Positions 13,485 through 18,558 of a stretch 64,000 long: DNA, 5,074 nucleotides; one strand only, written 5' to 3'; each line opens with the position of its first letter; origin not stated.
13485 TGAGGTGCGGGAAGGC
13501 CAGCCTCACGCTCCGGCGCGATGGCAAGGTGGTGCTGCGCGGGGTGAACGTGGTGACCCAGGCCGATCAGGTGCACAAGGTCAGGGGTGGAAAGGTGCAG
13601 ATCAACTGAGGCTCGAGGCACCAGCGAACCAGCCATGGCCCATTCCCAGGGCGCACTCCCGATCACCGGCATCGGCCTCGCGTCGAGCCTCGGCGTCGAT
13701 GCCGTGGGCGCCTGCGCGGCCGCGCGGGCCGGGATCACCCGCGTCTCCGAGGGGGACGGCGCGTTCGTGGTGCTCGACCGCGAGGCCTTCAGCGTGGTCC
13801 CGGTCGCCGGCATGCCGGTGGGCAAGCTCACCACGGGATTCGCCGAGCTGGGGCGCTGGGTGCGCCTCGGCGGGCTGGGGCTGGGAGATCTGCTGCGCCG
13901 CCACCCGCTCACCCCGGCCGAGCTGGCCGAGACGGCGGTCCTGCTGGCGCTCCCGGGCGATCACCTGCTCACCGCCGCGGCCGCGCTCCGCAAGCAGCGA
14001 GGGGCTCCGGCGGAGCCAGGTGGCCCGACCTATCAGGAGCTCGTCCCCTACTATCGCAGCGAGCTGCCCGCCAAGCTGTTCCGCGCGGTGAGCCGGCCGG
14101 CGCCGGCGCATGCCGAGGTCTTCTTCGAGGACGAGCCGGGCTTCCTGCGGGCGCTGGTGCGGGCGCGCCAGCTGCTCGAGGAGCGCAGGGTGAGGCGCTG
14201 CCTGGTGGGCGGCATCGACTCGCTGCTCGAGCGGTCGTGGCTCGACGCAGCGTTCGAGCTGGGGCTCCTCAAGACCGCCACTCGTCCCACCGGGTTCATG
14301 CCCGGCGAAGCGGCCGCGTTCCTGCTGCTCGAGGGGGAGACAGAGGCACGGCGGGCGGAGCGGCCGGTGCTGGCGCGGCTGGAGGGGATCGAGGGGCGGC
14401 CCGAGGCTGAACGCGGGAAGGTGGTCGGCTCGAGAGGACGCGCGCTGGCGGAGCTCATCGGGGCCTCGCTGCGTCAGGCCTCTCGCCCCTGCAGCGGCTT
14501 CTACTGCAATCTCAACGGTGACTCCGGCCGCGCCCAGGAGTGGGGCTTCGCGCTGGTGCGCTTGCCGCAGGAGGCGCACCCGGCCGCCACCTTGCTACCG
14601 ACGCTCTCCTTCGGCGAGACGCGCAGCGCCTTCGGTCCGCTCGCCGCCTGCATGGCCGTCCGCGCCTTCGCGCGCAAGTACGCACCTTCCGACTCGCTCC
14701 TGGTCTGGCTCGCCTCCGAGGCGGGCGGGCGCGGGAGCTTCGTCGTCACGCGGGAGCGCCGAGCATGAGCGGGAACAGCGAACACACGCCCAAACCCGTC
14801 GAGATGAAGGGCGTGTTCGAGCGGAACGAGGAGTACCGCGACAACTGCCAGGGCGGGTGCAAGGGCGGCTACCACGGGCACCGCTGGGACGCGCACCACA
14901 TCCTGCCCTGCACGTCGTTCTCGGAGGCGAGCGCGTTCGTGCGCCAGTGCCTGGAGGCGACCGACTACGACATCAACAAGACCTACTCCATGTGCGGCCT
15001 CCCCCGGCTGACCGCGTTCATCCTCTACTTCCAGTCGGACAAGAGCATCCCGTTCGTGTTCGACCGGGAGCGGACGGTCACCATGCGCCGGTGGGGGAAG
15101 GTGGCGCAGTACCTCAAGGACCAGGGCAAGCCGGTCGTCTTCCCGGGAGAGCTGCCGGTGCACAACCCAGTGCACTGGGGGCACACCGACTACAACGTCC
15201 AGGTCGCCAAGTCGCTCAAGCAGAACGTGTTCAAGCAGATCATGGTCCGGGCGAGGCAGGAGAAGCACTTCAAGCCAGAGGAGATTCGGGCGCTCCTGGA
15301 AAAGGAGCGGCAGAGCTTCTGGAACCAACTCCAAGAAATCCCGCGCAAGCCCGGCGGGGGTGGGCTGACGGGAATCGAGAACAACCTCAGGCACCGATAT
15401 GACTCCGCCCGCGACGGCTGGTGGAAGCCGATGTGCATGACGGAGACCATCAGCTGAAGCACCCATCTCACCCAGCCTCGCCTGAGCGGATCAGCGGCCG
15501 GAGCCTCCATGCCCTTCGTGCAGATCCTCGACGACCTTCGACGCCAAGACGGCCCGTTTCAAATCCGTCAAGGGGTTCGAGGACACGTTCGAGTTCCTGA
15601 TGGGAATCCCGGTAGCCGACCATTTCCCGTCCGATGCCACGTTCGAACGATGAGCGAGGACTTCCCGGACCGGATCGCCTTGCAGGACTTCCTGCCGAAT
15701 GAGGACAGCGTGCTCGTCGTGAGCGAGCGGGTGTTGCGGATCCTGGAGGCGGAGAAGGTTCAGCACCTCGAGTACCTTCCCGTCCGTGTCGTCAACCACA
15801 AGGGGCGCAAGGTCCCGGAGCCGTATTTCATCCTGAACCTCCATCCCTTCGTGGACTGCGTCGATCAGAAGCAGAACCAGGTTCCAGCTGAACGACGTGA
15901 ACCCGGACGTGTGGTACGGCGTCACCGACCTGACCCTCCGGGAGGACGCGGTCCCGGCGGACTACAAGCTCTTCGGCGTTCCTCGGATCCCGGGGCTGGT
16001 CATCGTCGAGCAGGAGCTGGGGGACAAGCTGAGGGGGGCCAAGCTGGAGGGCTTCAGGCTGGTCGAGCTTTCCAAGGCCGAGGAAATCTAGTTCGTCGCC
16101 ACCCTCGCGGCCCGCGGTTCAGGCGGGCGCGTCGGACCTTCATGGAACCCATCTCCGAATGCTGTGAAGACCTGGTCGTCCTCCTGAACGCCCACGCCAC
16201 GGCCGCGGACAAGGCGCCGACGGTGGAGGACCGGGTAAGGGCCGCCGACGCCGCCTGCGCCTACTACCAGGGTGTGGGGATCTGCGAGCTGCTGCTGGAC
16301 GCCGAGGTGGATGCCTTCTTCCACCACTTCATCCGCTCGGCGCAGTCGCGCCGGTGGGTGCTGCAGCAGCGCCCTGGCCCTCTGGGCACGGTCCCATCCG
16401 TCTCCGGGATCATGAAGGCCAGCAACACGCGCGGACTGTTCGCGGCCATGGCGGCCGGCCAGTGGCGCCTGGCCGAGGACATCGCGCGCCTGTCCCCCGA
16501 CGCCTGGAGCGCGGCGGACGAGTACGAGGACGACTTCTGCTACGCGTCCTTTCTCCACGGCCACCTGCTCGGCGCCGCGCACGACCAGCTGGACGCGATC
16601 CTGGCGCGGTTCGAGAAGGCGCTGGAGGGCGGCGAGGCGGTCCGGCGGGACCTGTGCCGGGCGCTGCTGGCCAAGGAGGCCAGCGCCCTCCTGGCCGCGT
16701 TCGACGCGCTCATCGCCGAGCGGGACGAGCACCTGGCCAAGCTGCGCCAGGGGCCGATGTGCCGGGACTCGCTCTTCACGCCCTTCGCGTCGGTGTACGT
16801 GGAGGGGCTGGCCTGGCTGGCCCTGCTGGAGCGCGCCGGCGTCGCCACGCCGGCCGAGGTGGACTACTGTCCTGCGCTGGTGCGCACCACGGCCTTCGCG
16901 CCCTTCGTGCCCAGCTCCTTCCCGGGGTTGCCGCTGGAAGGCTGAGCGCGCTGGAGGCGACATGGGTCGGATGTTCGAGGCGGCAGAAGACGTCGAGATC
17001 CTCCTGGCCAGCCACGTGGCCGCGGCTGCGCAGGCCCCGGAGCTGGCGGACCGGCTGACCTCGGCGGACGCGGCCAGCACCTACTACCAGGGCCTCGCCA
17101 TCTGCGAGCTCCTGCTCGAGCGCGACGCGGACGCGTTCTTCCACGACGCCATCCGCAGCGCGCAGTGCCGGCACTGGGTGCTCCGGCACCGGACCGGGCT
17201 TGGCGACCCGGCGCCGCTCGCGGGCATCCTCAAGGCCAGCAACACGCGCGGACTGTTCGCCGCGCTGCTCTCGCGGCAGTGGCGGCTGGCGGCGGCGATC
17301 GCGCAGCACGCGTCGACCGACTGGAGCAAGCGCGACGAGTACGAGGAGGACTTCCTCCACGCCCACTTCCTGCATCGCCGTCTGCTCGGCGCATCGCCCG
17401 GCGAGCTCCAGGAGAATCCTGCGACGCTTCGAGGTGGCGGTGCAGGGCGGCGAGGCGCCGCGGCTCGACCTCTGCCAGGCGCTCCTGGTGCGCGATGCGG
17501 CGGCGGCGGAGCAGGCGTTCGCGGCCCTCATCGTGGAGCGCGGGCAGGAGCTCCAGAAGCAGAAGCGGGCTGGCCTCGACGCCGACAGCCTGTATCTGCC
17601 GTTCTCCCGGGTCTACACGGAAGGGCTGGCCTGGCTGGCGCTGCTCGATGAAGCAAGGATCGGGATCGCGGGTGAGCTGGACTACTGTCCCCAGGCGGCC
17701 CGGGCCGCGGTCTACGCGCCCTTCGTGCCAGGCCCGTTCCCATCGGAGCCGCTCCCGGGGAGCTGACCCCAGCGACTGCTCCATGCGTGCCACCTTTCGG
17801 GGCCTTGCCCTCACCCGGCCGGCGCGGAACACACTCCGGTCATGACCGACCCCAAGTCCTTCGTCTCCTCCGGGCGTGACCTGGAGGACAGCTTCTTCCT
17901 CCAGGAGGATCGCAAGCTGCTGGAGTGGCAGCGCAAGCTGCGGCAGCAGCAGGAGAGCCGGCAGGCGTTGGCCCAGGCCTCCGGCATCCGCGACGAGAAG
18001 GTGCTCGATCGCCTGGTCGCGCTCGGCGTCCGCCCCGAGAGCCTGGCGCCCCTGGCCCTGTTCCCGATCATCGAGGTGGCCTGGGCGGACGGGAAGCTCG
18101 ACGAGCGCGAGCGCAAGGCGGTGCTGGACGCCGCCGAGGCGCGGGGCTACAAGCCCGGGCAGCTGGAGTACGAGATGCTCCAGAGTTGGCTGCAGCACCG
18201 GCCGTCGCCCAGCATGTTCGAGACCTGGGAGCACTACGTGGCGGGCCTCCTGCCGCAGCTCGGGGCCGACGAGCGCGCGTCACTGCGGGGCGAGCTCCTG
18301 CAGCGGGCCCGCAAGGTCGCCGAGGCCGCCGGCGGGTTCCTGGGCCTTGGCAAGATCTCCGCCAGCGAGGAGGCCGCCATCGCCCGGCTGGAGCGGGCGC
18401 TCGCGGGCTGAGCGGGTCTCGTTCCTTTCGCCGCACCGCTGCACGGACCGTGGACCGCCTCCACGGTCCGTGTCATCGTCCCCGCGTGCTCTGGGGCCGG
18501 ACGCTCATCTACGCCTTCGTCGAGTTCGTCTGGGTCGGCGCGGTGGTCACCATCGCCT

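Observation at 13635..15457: Catalytically dead KS/thiolase-like protein translationally coupled to a stand-alone AHH nuclease toxin: candidate new T6SS effector adaptor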

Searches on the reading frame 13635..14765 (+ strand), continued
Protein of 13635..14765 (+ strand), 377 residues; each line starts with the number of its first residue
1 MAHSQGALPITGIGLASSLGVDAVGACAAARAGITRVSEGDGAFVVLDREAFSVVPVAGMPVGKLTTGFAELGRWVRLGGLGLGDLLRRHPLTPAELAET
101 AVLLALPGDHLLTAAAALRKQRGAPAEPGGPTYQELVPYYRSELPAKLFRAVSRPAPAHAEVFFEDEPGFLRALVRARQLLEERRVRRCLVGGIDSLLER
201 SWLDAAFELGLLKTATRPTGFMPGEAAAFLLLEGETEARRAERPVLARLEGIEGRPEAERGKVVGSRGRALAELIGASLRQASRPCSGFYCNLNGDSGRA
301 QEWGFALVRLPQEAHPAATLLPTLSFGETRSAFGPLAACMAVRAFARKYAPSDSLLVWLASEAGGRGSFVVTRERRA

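Call 63: search_protein_families(library=pfam, proteins=[L010:9140-9895:+, L023:9073-9828:+, L045:11149-11865:+, L014:9178-9924:+, L034:4932-5705:+, L004:9138-9995:+, L008:9173-9907:+, L031:9074-9997:+, L033:9091-9930:+], max_evalue=0.01)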
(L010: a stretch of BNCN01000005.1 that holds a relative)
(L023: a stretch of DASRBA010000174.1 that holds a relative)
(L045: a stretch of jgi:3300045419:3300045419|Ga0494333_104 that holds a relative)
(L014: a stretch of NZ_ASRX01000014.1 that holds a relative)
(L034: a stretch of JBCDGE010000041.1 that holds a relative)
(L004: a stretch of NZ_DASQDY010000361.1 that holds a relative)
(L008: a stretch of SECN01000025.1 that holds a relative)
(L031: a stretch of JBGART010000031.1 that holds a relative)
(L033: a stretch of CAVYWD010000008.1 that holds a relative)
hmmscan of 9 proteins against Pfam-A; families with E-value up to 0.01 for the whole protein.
L010:9140-9895:+ (252 aa): 1 family
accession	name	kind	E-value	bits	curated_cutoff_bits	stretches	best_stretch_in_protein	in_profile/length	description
PF14412.12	AHH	-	2.9e-05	24.5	22.3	1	44-202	10-110/111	A nuclease family of the HNH/ENDO VII superfamily with conserved AHH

L023:9073-9828:+ (252 aa): 1 family
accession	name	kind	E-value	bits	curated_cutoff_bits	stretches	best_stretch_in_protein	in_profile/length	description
PF14412.12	AHH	-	0.0002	21.8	22.3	1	47-194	16-106/111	A nuclease family of the HNH/ENDO VII superfamily with conserved AHH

L045:11149-11865:+ (239 aa): 0 families

L014:9178-9924:+ (249 aa): 0 families

L034:4932-5705:+ (258 aa): 1 family
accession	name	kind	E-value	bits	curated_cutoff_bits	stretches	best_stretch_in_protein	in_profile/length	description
PF14412.12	AHH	-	2.8e-06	27.7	22.3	1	50-158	12-85/111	A nuclease family of the HNH/ENDO VII superfamily with conserved AHH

L004:9138-9995:+ (286 aa): 1 family
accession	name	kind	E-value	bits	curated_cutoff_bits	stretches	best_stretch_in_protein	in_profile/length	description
PF14412.12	AHH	-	6.3e-08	33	22.3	1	142-240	7-93/111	A nuclease family of the HNH/ENDO VII superfamily with conserved AHH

L008:9173-9907:+ (245 aa): 1 family
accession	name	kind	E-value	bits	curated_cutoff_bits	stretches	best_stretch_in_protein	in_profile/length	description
PF14412.12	AHH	-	3.5e-09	37.1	22.3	1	106-184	16-89/111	A nuclease family of the HNH/ENDO VII superfamily with conserved AHH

L031:9074-9997:+ (308 aa): 2 families
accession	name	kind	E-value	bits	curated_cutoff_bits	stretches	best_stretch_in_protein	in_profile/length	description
PF14412.12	AHH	-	1.8e-10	41.3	22.3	1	155-257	14-107/111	A nuclease family of the HNH/ENDO VII superfamily with conserved AHH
PF04260.17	DUF436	-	0.0025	17.9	25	1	10-52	128-170/171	Protein of unknown function (DUF436)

L033:9091-9930:+ (280 aa): 1 family
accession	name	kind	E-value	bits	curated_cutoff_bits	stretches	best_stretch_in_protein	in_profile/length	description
PF14412.12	AHH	-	1.7e-13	50.9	22.3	1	140-223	14-94/111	A nuclease family of the HNH/ENDO VII superfamily with conserved AHH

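Call 84: search_protein_families(library=pfam, proteins=[L026:5357-6157:+, L036:8618-9646:+, L039:2665-3966:+, L037:9022-9594:+, L042:8604-8990:+], max_evalue=0.01)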
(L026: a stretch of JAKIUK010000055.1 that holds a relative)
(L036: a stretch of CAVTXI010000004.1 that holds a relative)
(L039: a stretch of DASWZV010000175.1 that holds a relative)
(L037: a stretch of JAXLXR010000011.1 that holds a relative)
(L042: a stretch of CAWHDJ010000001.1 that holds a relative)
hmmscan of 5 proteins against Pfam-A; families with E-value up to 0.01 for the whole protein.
L026:5357-6157:+ (267 aa): 1 family
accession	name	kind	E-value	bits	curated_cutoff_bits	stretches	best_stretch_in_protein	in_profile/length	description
PF13665.11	Tox-PAAR-like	-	4.5e-37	126.9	31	1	27-132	4-107/108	Toxin PAAR-like domain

L036:8618-9646:+ (343 aa): 1 family
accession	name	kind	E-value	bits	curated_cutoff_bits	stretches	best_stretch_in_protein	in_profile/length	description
PF13665.11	Tox-PAAR-like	-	1.2e-33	115.9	31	1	35-139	4-106/108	Toxin PAAR-like domain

L039:2665-3966:+ (434 aa): 1 family
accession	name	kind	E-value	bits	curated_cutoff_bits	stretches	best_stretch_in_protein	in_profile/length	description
PF13665.11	Tox-PAAR-like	-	4.6e-35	120.4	31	1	27-131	3-107/108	Toxin PAAR-like domain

L037:9022-9594:+ (191 aa): 1 family
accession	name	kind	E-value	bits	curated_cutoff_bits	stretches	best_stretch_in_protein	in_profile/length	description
PF13665.11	Tox-PAAR-like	-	6.2e-40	136.1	31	1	43-148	3-107/108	Toxin PAAR-like domain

L042:8604-8990:+ (129 aa): 1 family
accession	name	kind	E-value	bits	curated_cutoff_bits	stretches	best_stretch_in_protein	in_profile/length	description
PF13665.11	Tox-PAAR-like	-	3.3e-20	72.7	31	1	28-126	6-103/108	Toxin PAAR-like domain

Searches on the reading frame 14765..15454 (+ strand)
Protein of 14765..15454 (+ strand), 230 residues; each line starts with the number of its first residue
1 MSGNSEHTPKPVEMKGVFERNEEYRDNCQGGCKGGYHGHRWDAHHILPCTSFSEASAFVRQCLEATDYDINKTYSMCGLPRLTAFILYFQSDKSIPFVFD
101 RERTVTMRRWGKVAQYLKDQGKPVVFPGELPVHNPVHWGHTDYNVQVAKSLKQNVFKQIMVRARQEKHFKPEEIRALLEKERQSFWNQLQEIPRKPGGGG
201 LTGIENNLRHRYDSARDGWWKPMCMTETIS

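Call 5: search_protein_families(library=pfam, proteins=[window:14765-15454:+], max_evalue=0.1)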
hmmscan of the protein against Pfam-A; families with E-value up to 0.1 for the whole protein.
window:14765-15454:+ (230 aa): 1 family
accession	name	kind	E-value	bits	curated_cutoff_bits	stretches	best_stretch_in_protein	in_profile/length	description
PF14412.12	AHH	-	0.012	16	22.3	0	130-171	60-98/111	A nuclease family of the HNH/ENDO VII superfamily with conserved AHH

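Call 13: search_protein_families(library=ncbifam, proteins=[window:14765-15454:+], max_evalue=0.1)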
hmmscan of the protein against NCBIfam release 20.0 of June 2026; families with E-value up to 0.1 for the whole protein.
window:14765-15454:+ (230 aa): 0 families

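Call 19: find_homologous_proteins(query=window:14765-15454:+, max_evalue=0.001)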
Query window:14765-15454:+ (230 aa): 41 proteins with E <= 0.001 among 156 candidates.
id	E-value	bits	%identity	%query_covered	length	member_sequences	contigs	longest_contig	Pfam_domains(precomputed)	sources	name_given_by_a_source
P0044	3.8e-152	522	100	94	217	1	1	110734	-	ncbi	ncbi:MAG: AHH domain-containing protein [Anaeromyxobacter sp.]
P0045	1.0e-81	292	54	95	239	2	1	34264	-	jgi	jgi:hypothetical protein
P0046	1.1e-81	292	52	100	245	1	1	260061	-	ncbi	-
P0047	2.0e-81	291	55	95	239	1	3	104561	-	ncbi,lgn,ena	-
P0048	3.3e-81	290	55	94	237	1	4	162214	-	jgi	jgi:hypothetical protein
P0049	9.3e-80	285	55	94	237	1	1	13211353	-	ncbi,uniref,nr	ncbi:hypothetical protein JY651_43750 [Pyxidicoccus parkwayensis]|uniref:HNH endonuclease n=1 Tax=Py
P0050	4.6e-78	280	53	91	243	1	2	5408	-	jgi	jgi:hypothetical protein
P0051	7.5e-78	279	55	95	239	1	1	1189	-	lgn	-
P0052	1.2e-77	279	53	98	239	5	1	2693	-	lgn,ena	-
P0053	1.6e-75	272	51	93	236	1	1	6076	-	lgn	-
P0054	2.9e-75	271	51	97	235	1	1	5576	-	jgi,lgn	-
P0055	1.2e-73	266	49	97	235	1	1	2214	-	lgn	-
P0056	1.3e-71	259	49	99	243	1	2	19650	-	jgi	-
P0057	1.8e-71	258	49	100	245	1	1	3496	-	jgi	jgi:hypothetical protein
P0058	3.5e-71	257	51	99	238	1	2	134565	-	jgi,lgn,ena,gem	-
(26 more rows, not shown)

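Call 62: search_protein_families(library=pfam, alignment_id=A5, max_evalue=0.01)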
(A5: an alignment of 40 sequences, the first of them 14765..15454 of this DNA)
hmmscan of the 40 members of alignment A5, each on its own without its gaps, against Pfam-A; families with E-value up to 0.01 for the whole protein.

A. member 1, window:14765-15454:+ (230 aa): 0 families

B. families by the number of members that match (of 40 scanned): 4 families
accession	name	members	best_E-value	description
PF18686.6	DUF5636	1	0.004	Family of unknown function (DUF5636)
PF04326.19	SLFN_AlbA_2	1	0.0043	Schlafen, AlbA_2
PF21640.2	LytM_N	1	0.0094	LytM, N-terminal domain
PF14412.12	AHH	1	0.0094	A nuclease family of the HNH/ENDO VII superfamily with conserved AHH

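Call 68: predict_structure(alignment_id=A5)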
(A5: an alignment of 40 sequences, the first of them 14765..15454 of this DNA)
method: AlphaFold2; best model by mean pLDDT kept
length: 230 residues; sequences in the alignment: 40
mean_pLDDT: 91.7   pTM: 0.88
mean pLDDT of the five models: 91.7, 91.2, 90.8, 90.5, 89.8
residues with pLDDT >= 90: 191; 70-90: 23; 50-70: 13; < 50: 3
segments of 3 or more residues with pLDDT < 50: 1-3
pLDDT, mean of each block of 10 residues (from residue 1): 56 85 93 90 96 96 96 96 96 93 92 95 96 74 95 98 92 97 97 95 96 94 89
secondary structure, 60 per line:
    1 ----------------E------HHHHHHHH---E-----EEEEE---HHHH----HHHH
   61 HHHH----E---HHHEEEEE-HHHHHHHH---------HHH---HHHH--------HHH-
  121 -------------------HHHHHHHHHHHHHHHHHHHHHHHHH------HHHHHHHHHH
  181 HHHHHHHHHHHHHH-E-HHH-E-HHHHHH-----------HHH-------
elements in order: H24-31 E41-45 H49-52 H57-64 E76-80 H82-89 H105-108 H140-164 H171-194 H204-209

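Call 70: fold_search(model_id=the predicted structure, library=pdb)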
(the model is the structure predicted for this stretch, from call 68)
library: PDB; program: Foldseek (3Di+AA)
matches with E <= 10: 1; with E <= 0.001: 0
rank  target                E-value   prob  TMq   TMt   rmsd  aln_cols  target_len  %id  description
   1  6xpo_C                9.2e+00  0.01  0.13  0.07  25.9       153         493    8  Influenza hemagglutinin A/Bangkok/01/1979(H3N2) (released 2021-05-19)

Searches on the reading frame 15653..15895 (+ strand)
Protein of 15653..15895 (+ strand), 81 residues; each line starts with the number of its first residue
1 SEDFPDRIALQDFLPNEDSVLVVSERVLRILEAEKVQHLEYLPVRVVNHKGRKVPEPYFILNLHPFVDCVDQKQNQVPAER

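Call 5: search_protein_families(library=pfam, proteins=[window:15653-15895:+], max_evalue=0.1)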
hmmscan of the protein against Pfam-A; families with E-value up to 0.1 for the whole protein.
window:15653-15895:+ (81 aa): 1 family
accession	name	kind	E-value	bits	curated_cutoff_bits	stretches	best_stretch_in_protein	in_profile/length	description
PF07791.16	Imm11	-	9.5e-10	38.5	22.1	1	10-77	60-126/194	Immunity protein family (Imm11)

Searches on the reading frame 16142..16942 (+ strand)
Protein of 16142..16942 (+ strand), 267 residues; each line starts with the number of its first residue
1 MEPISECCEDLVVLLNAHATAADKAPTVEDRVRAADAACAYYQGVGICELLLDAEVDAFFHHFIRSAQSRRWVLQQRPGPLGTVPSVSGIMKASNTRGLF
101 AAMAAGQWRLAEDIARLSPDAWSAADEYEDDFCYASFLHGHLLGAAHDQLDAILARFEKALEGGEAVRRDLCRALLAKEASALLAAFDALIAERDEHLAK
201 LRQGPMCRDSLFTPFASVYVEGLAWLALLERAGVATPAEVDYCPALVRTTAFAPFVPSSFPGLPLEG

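Call 5: search_protein_families(library=pfam, proteins=[window:16142-16942:+], max_evalue=0.1)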
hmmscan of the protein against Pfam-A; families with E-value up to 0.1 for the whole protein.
window:16142-16942:+ (267 aa): 1 family
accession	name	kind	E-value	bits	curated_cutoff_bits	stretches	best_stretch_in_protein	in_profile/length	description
PF15575.11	Imm49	-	1.7e-08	34.7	30.1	1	97-245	56-215/217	Immunity protein 49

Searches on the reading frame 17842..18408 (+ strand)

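Call 5: search_protein_families(library=pfam, proteins=[window:17842-18408:+], max_evalue=0.1)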
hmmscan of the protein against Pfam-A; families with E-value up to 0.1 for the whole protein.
window:17842-18408:+ (189 aa): 3 families
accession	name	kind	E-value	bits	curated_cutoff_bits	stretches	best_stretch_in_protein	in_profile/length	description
PF04391.17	DUF533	-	0.0023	18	29.6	1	47-120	62-119/178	Protein of unknown function (DUF533)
PF09077.16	Phage-MuB_C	-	0.0026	18.1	25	1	41-71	18-48/78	Mu B transposition protein, C terminal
PF05099.18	TerB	-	0.066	13.9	24.4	1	76-107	81-112/118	Tellurite resistance protein TerB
